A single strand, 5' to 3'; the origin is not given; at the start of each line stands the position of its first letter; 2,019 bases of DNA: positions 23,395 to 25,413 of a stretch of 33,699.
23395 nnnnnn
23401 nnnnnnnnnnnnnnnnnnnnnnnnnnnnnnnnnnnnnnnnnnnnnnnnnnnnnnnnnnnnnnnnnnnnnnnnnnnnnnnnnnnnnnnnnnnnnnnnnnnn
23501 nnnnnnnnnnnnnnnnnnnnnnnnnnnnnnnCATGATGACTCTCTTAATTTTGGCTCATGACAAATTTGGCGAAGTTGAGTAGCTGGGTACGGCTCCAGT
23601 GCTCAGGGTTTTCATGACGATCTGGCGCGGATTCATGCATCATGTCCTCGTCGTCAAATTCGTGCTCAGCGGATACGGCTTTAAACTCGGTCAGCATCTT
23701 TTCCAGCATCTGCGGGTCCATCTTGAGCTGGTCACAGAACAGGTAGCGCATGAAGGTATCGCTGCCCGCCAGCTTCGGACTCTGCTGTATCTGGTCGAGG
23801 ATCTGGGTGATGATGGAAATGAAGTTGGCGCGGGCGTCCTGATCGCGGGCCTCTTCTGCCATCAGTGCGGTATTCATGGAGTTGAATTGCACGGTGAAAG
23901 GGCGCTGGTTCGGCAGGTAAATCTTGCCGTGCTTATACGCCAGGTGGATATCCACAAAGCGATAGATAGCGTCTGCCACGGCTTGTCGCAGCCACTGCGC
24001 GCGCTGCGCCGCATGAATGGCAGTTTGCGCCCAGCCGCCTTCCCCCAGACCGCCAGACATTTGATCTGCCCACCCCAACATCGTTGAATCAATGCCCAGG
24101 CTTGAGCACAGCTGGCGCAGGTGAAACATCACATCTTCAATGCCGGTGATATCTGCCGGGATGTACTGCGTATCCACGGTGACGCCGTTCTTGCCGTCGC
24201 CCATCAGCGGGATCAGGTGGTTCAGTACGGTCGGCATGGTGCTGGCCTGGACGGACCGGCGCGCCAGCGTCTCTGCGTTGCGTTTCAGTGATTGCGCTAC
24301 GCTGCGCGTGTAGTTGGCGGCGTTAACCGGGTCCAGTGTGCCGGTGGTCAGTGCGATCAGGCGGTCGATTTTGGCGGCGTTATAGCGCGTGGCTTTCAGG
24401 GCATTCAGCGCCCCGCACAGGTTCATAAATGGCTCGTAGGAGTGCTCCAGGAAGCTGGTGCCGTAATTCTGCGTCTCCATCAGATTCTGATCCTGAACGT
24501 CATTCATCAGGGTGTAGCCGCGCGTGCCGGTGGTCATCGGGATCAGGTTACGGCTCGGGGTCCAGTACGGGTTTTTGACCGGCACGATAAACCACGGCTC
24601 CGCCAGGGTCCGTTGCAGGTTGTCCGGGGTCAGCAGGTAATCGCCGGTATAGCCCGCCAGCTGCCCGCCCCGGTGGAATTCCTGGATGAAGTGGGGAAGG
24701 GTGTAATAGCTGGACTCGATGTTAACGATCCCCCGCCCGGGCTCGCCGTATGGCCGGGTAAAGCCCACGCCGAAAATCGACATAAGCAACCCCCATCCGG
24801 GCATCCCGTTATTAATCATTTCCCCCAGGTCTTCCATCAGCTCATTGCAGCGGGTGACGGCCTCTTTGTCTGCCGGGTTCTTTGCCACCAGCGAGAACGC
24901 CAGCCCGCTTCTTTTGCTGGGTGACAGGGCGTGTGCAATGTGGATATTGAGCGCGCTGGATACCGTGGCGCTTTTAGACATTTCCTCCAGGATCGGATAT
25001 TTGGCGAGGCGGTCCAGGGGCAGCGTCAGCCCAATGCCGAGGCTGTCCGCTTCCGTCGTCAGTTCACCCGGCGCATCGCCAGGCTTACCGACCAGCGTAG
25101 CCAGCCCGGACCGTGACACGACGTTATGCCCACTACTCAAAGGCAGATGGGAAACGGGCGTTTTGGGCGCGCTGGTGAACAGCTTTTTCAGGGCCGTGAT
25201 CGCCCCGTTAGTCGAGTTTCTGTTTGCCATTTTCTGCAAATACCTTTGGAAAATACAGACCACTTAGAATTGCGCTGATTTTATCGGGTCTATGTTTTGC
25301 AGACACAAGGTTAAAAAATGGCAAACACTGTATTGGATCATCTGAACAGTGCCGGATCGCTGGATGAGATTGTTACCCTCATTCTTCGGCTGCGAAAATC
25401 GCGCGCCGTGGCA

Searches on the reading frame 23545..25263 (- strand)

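Call 56: search_protein_families(library=phrogs, proteins=[window:23545-25263:-], max_evalue=0.00001)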
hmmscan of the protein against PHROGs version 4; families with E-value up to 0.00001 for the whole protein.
window:23545-25263:- (572 aa): 2 families
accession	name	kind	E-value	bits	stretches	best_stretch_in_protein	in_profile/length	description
phrog_1497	-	head and packaging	4.1e-185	617.7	1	13-570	2-548/549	portal protein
phrog_17253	-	unknown function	1.8e-35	123.7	1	57-203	56-209/215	-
